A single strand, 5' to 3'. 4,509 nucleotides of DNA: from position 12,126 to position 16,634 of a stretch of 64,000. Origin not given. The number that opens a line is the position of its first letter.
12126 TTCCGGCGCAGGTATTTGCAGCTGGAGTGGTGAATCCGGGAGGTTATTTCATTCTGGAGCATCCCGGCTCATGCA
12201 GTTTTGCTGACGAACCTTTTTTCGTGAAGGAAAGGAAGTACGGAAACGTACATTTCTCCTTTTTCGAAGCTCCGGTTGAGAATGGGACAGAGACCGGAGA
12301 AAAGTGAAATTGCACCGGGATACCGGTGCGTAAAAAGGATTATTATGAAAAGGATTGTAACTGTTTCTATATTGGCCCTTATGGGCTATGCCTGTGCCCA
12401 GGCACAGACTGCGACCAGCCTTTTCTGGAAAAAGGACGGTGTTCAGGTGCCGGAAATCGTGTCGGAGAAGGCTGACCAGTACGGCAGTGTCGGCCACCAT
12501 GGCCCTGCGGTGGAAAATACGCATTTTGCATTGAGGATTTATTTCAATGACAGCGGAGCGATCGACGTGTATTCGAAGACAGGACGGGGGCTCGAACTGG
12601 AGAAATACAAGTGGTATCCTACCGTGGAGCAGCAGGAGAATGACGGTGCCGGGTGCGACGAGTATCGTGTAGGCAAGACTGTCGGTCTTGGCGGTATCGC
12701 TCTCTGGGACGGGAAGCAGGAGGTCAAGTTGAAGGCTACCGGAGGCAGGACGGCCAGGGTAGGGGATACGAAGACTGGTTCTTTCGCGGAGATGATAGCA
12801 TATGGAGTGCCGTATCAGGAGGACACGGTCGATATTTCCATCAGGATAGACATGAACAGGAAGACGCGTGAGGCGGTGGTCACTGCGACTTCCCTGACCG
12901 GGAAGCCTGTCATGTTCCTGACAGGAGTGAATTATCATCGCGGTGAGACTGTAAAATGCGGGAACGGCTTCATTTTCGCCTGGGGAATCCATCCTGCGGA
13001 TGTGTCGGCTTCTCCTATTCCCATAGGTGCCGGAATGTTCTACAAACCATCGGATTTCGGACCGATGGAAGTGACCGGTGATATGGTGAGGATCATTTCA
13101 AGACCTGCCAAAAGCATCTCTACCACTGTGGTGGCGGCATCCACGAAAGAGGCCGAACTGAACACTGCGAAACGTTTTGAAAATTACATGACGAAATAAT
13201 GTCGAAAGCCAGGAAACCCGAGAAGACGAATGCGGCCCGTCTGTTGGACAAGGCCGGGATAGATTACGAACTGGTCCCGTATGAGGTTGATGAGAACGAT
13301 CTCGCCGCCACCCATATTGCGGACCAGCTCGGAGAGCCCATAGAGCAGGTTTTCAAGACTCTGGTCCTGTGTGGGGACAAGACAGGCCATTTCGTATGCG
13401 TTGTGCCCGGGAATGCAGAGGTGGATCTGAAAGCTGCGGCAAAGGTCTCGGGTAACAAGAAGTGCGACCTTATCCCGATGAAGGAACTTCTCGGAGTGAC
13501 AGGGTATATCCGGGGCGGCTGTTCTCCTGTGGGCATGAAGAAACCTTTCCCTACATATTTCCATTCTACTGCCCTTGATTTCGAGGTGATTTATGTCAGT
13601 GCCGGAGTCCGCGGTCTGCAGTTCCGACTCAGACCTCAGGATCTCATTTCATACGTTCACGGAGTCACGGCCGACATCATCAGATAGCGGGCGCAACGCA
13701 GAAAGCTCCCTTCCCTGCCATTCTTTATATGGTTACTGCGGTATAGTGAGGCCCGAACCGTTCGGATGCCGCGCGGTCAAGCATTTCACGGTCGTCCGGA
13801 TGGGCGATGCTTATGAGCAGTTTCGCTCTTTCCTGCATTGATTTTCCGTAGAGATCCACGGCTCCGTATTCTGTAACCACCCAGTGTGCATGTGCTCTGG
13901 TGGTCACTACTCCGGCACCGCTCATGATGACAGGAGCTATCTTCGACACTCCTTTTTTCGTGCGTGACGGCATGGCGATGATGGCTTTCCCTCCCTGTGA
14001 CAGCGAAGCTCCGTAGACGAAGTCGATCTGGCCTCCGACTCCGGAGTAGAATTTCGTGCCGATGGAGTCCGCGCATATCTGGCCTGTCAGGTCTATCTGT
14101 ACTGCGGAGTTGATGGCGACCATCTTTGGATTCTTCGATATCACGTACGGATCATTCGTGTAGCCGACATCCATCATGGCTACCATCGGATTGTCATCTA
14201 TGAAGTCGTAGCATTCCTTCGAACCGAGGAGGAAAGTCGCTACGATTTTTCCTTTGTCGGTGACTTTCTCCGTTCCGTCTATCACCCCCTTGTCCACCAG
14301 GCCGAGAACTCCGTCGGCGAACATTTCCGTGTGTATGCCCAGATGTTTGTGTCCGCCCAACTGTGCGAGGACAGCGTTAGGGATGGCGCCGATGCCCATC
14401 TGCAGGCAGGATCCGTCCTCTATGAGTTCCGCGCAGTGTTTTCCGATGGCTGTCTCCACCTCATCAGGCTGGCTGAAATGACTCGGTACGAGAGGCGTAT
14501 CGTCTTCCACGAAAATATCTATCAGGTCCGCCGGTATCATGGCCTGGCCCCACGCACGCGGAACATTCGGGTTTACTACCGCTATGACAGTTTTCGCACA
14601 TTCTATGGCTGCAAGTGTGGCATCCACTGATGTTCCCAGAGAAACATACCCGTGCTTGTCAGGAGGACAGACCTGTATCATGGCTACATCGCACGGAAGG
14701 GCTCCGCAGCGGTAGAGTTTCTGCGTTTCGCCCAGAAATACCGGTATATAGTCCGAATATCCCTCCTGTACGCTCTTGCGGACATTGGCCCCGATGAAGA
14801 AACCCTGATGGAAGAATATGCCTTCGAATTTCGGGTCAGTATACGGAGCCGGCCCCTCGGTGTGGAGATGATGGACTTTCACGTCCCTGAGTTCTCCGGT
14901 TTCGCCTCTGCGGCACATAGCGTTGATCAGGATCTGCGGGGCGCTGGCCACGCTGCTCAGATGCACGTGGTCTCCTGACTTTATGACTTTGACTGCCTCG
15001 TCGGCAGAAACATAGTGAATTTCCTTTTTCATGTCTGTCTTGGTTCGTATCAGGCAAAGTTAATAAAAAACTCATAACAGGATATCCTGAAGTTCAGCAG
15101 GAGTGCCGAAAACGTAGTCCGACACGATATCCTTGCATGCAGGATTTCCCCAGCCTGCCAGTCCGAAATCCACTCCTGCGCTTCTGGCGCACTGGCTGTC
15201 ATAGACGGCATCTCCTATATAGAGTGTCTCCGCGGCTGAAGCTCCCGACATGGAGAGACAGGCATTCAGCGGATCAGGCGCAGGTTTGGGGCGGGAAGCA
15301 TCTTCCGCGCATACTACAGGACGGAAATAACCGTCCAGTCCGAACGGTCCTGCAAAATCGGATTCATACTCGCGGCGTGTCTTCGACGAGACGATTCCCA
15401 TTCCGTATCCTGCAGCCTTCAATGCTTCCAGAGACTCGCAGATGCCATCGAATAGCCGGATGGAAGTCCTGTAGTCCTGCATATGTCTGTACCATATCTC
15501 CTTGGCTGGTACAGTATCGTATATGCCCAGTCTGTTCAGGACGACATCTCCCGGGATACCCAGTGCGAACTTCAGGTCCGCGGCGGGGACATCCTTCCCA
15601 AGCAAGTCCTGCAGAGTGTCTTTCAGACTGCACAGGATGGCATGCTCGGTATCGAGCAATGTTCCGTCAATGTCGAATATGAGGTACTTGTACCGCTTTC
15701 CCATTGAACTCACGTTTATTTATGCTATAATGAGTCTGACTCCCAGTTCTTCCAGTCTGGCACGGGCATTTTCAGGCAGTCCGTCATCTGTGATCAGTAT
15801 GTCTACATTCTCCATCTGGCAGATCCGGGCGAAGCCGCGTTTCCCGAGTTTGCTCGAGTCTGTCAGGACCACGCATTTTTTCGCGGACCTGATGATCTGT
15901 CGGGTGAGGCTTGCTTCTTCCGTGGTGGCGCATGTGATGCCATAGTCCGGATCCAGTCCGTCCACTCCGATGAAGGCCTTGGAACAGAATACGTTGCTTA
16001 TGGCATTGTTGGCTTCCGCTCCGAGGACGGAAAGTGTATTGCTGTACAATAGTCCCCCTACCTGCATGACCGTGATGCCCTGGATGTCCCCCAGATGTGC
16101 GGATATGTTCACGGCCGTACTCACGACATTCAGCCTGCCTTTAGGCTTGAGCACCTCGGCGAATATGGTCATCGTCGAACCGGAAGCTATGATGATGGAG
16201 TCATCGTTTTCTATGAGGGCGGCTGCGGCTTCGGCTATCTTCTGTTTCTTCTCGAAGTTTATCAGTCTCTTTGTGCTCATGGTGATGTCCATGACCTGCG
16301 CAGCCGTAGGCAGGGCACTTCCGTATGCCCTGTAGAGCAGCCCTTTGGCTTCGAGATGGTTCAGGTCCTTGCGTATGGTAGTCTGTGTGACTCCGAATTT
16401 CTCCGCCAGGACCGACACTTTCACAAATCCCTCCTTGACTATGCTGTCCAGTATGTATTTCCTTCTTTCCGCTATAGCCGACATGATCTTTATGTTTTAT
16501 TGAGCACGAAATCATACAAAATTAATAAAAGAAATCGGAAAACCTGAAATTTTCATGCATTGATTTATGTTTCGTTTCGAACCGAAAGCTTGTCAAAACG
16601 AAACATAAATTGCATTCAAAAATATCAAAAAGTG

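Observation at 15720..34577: DeoR-linked SusC/SusD locus containing MurQ, a MurK-like kinase and a MurT-like permease: candidate peptidoglycan/muropeptide utilisation locus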

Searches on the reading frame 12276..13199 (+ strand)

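Call 5: search_protein_families(library=pfam, proteins=[window:12276-13199:+], max_evalue=0.01)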
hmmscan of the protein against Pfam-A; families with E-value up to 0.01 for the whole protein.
window:12276-13199:+ (307 aa): 1 family
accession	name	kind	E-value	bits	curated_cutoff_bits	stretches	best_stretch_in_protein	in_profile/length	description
PF16153.10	DUF4861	-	2.5e-31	109.5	22.3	1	54-306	103-368/380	Domain of unknown function (DUF4861)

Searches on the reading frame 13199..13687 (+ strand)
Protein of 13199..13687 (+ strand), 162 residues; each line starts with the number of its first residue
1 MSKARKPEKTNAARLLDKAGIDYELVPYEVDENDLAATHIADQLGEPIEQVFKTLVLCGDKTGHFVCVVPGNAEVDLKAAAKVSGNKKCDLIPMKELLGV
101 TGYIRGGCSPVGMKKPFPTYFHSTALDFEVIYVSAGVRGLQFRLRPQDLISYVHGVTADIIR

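Call 5: search_protein_families(library=pfam, proteins=[window:13199-13687:+], max_evalue=0.01)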
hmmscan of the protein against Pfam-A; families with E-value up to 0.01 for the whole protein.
window:13199-13687:+ (162 aa): 1 family
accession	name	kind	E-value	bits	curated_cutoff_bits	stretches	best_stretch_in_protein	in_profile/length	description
PF04073.20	tRNA_edit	-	1e-26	93.8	25.5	1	39-150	9-121/123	Aminoacyl-tRNA editing domain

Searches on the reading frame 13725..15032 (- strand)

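Call 5: search_protein_families(library=pfam, proteins=[window:13725-15032:-], max_evalue=0.01)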
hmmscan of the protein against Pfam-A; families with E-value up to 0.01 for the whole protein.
window:13725-15032:- (435 aa): 3 families
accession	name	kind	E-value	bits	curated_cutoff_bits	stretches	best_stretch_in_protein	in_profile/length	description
PF13336.12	AcetylCoA_hyd_C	-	2.1e-63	213.3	23.7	1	270-421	1-153/154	Acetyl-CoA hydrolase/transferase C-terminal domain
PF02550.21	AcetylCoA_hydro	-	1.1e-23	84.7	24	1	8-182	10-194/198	Acetyl-CoA hydrolase/transferase N-terminal domain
PF01144.29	CoA_trans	-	0.0023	17.8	23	0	9-45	3-42/217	Coenzyme A transferase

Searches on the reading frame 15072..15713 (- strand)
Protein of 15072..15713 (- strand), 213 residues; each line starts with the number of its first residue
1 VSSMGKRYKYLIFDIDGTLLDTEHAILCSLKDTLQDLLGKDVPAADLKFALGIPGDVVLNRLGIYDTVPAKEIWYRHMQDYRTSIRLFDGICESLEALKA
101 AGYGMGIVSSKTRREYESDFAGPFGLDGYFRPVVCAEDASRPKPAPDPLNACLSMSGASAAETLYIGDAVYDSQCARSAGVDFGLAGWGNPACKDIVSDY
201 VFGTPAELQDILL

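Call 5: search_protein_families(library=pfam, proteins=[window:15072-15713:-], max_evalue=0.01)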
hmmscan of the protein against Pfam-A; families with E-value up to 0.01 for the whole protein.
window:15072-15713:- (213 aa): 4 families
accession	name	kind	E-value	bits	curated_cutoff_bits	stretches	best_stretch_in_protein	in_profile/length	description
PF13419.12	HAD_2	-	1e-38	133.7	23.8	1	11-183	1-175/178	Haloacid dehalogenase-like hydrolase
PF00702.32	Hydrolase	-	3.3e-22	80.3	26.4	1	8-180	1-191/191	haloacid dehalogenase-like hydrolase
PF12710.13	HAD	-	7.6e-05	23.7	27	1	12-177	2-189/189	haloacid dehalogenase-like hydrolase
PF13242.12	Hydrolase_like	-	0.0046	17.3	22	0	142-183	3-45/75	HAD-hyrolase-like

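Call 78: search_protein_families(library=ncbifam, proteins=[window:15072-15713:-], max_evalue=0.001)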
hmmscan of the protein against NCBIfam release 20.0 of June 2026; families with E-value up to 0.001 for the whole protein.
window:15072-15713:- (213 aa): 28 families (the best 25 are shown)
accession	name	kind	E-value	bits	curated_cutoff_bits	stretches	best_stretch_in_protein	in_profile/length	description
NF009804.0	PRK13288.1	equivalog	8.7e-25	87.4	218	1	9-189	4-184/215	pyrophosphatase PpaX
TIGR01449.2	PGP_bact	equivalog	1e-20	74.2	180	1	12-212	2-213/213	phosphoglycolate phosphatase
NF009695.0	PRK13222.1-2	equivalog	7.4e-19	68.1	225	1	6-211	4-221/226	phosphoglycolate phosphatase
TIGR01454.1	AHBA_synth_RP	hypoth_equivalog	2.2e-15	56.8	246.65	1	72-205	61-196/205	AHBA synthesis associated protein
NF009697.0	PRK13222.1-4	equivalog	9.5e-14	51.3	327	1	6-182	5-189/232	phosphoglycolate phosphatase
TIGR02253.1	CTE7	subfamily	1.1e-12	48.2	169.75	1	75-180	83-188/221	TIGR02253 family HAD-type hydrolase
TIGR02254.1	YjjG_YfnB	equivalog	1.8e-12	47.2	159.9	1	82-209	93-220/223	YjjG family noncanonical pyrimidine nucleotidase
TIGR02009.1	PGMB-YQAB-SF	subfamily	3.5e-12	46.9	153.35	1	68-182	72-182/186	beta-phosphoglucomutase family hydrolase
TIGR01549.1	HAD-SF-IA-v1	subfamily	3.9e-12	46.8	23.3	1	71-180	47-149/149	HAD-IA family hydrolase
NF009696.0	PRK13222.1-3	equivalog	4.2e-12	46.2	359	1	72-189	73-189/223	N-acetylmuramic acid 6-phosphate phosphatase MupP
NF009698.0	PRK13223.1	equivalog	1.6e-11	43.9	466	1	7-183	12-197/272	phosphoglycolate phosphatase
NF009700.0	PRK13226.1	equivalog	3.4e-11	43.3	342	1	10-190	14-198/229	phosphoglycolate phosphatase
NF009694.0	PRK13222.1-1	equivalog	3.8e-11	42.8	415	1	86-181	111-205/252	phosphoglycolate phosphatase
NF008000.0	PRK10725.1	equivalog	4.6e-11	43.2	215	1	124-182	123-181/188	fructose-1-phosphate/6-phosphogluconate phosphatase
NF009699.0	PRK13225.1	equivalog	1.9e-08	34.2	368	1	7-208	61-263/273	phosphoglycolate phosphatase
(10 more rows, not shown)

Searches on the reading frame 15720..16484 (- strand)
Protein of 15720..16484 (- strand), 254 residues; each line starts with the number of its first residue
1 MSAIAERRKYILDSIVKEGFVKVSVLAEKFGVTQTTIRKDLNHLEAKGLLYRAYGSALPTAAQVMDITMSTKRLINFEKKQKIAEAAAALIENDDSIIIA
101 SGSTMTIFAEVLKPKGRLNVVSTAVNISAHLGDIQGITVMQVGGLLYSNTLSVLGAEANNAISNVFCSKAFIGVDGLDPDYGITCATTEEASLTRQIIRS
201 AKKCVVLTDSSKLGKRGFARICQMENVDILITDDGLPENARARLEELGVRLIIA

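Call 3: search_protein_families(library=pfam, proteins=[window:15720-16484:-])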
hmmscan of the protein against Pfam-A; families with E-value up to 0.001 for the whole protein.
window:15720-16484:- (254 aa): 5 families
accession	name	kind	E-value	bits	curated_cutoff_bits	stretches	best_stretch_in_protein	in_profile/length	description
PF00455.28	DeoRC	-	1.6e-42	145.7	31.8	1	76-233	2-159/160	DeoR C terminal sensor domain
PF08220.18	HTH_DeoR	-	3.1e-14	52.9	21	1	7-57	1-51/57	DeoR-like helix-turn-helix domain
PF08279.18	HTH_11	-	3.5e-06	27.2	25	1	8-48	2-43/55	HTH domain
PF00392.27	GntR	-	1.7e-05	24.8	27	1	23-56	27-60/64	Bacterial regulatory proteins, gntR family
PF13730.12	HTH_36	-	0.00044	20.4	25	0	20-50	25-55/55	Helix-turn-helix domain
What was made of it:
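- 15720..16484 (-): DeoR-family regulator (AgaR-like), divergent from susC. Pfam HTH_DeoR + DeoRC (call 3).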

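Call 4: search_protein_families(library=ncbifam, proteins=[window:15720-16484:-])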
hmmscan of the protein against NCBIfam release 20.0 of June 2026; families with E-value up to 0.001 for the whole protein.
window:15720-16484:- (254 aa): 14 families
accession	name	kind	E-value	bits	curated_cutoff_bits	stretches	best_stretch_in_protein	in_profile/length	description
NF040755.1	AgaR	equivalog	2.7e-63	213.5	260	1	2-254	2-256/256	transcriptional repressor AgaR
NF007316.0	PRK09802.1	equivalog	9.7e-52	175.8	351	1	3-253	14-266/269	DeoR family transcriptional regulator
NF007753.1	PRK10434.1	equivalog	3.4e-51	174.3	350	1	4-253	3-252/253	glucitol operon DNA-binding transcriptional repressor SrlR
NF041397.1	TranRegGlpR_Halo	equivalog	2.6e-49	168.1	300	1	5-252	4-250/253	HTH-type transcriptional regulator GlpR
NF040887.2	trans_reg_YciT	exception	5.8e-40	137.4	450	1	6-251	3-243/246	DNA-binding transcriptional regulator YciT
NF040890.1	trans_reg_YgbI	equivalog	1.1e-32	113.6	400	1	5-254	4-252/253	DNA-binding transcriptional repressor YgbI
NF010034.0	PRK13509.1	equivalog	2.2e-29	102.6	244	1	5-253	4-250/251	HTH-type transcriptional regulator UlaR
NF008154.0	PRK10906.1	equivalog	5.1e-27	94.8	331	1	6-251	5-249/252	DeoR/GlpR family transcriptional regulator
NF007961.0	PRK10681.1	equivalog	3.4e-25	88.9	244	1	22-239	23-237/252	DNA-binding transcriptional repressor DeoR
NF007720.0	PRK10411.1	equivalog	5.4e-18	65.2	259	1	5-235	3-234/243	L-fucose operon activator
TIGR01884.1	cas_HTH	subfamily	1.1e-05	25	60.2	1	4-52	140-188/202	CRISPR-associated CARF protein Csa3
NF040820.1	trans_reg_LrpA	equivalog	0.00013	21.9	250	1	4-138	2-129/141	HTH-type transcriptional regulator LrpA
TIGR03337.1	phnR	equivalog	0.00017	21.3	296.75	1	26-53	31-58/231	phosphonate utilization transcriptional regulator PhnR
NF033788.1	HTH_metalloreg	subfamily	0.0004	20.1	55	1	6-51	11-56/77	metalloregulator ArsR/SmtB family transcription factor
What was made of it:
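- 15720..16484 (-): NCBIfam AgaR scores 213.5 bits, below its cutoff of 260 (call 4).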
